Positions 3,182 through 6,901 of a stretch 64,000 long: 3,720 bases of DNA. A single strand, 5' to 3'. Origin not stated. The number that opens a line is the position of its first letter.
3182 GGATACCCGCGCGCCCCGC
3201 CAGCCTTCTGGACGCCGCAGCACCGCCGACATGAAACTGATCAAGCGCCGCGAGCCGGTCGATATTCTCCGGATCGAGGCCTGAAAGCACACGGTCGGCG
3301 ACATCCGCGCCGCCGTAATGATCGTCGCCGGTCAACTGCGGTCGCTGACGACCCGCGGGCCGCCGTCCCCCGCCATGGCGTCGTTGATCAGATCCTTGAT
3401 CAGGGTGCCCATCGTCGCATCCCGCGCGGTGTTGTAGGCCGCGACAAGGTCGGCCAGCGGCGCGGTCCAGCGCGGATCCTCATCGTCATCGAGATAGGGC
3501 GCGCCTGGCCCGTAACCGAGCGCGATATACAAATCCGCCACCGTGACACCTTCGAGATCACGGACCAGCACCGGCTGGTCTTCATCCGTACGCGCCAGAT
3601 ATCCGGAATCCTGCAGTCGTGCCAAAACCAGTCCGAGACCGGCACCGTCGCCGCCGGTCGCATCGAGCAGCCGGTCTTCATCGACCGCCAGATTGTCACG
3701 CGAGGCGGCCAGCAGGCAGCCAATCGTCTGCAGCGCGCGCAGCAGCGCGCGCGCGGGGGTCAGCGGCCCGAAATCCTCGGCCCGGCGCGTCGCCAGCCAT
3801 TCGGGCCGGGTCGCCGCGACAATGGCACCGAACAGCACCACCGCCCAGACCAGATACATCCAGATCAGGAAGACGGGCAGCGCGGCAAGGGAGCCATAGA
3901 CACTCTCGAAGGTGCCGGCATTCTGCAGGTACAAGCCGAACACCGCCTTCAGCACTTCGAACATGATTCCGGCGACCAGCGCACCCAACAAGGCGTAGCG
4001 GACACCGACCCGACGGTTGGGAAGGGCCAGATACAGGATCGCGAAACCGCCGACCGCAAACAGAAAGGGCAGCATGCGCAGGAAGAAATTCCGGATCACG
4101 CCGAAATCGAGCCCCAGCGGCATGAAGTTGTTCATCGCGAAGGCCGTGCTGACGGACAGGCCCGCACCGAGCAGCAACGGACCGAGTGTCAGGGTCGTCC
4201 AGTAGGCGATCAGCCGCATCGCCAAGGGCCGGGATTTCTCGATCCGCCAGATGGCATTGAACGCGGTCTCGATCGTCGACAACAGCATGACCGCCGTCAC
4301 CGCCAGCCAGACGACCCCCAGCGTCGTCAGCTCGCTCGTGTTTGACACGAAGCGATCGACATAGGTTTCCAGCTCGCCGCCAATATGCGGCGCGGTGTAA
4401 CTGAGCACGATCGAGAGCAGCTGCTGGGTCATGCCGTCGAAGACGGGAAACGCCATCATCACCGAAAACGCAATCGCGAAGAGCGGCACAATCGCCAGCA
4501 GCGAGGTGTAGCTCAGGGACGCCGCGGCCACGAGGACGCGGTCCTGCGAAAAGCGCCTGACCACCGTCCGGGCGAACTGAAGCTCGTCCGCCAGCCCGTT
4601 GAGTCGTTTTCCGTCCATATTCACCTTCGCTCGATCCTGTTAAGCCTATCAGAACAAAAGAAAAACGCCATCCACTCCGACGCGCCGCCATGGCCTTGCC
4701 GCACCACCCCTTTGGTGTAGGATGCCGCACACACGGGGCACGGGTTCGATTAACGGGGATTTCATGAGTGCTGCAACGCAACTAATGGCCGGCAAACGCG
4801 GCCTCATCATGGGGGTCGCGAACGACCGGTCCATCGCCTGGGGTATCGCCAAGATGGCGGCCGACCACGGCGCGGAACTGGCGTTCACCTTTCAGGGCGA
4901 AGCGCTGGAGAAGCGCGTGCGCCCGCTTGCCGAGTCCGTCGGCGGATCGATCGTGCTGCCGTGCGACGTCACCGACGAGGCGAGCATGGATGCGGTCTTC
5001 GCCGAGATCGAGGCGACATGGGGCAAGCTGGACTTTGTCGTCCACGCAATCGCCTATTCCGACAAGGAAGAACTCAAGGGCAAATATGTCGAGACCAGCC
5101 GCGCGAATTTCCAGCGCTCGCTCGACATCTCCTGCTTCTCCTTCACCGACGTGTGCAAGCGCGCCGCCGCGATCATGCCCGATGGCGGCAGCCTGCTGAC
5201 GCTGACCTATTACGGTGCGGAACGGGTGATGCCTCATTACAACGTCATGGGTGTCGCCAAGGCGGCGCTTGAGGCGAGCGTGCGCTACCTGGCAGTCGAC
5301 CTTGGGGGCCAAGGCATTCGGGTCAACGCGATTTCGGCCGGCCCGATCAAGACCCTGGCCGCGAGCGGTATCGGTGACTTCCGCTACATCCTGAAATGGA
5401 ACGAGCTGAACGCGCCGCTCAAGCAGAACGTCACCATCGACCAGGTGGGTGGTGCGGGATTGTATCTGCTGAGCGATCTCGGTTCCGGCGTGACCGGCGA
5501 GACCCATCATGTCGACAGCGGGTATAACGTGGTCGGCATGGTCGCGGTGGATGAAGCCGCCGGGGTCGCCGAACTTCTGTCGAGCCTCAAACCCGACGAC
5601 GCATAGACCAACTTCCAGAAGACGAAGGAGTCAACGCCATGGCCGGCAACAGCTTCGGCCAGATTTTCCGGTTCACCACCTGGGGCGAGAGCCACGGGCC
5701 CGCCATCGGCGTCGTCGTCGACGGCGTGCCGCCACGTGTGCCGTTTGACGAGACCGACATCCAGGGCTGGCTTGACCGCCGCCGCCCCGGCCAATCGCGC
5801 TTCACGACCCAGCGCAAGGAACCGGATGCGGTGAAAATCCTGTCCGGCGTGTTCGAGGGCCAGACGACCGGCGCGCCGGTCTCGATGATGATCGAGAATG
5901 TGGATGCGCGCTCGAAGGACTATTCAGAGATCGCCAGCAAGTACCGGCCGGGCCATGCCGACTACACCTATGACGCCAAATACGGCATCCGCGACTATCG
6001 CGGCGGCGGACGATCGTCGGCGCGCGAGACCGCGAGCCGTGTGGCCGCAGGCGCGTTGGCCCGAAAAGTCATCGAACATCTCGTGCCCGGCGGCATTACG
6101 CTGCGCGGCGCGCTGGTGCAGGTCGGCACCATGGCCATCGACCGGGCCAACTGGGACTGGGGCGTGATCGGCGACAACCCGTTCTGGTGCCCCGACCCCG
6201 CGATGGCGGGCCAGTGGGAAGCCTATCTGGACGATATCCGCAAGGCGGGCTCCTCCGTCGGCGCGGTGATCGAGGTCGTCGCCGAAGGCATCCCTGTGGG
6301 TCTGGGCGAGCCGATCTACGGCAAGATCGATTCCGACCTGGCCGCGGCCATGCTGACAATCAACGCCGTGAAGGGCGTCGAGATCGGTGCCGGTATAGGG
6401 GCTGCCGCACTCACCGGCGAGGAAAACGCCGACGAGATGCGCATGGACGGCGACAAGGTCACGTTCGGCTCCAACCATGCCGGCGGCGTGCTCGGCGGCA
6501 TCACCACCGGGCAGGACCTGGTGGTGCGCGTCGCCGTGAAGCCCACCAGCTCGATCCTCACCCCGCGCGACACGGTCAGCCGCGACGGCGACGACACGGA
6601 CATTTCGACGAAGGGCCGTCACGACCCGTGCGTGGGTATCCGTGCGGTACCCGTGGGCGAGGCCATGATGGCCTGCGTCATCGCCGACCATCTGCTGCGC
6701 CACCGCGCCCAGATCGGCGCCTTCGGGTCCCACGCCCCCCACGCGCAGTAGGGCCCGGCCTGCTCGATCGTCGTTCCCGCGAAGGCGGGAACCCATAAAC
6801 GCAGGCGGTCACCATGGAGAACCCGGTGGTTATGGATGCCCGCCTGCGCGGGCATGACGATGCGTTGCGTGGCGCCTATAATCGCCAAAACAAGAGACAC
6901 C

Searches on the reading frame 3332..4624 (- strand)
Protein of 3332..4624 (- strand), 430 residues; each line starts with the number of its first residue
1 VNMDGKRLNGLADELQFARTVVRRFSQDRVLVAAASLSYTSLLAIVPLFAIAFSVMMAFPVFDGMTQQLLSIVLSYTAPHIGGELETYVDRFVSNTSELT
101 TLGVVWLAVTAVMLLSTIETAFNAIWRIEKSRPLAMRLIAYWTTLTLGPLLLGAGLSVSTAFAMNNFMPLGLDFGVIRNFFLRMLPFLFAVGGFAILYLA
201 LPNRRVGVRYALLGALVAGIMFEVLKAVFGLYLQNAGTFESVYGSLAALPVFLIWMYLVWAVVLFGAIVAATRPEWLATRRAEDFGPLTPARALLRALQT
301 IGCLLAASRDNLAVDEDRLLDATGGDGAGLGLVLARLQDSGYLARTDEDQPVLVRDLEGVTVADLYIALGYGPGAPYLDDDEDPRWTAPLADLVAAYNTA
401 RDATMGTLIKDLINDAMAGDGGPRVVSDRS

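Call 48: search_protein_families(library=pfam, proteins=[window:3332-4624:-], max_evalue=0.00001)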
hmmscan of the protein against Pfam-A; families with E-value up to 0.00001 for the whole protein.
window:3332-4624:- (430 aa): 1 family
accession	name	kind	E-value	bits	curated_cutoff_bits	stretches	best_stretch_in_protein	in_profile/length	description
PF03631.20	Virul_fac_BrkB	-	1.1e-56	192.8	33.7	1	27-275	2-257/259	Virulence factor BrkB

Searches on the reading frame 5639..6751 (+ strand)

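Call 48: search_protein_families(library=pfam, proteins=[window:5639-6751:+], max_evalue=0.00001)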
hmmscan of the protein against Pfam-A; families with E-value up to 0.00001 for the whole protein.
window:5639-6751:+ (370 aa): 1 family
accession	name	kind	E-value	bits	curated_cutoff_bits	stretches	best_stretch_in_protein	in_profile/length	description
PF01264.26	Chorismate_synt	-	1.5e-133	445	27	1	10-353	1-327/327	Chorismate synthase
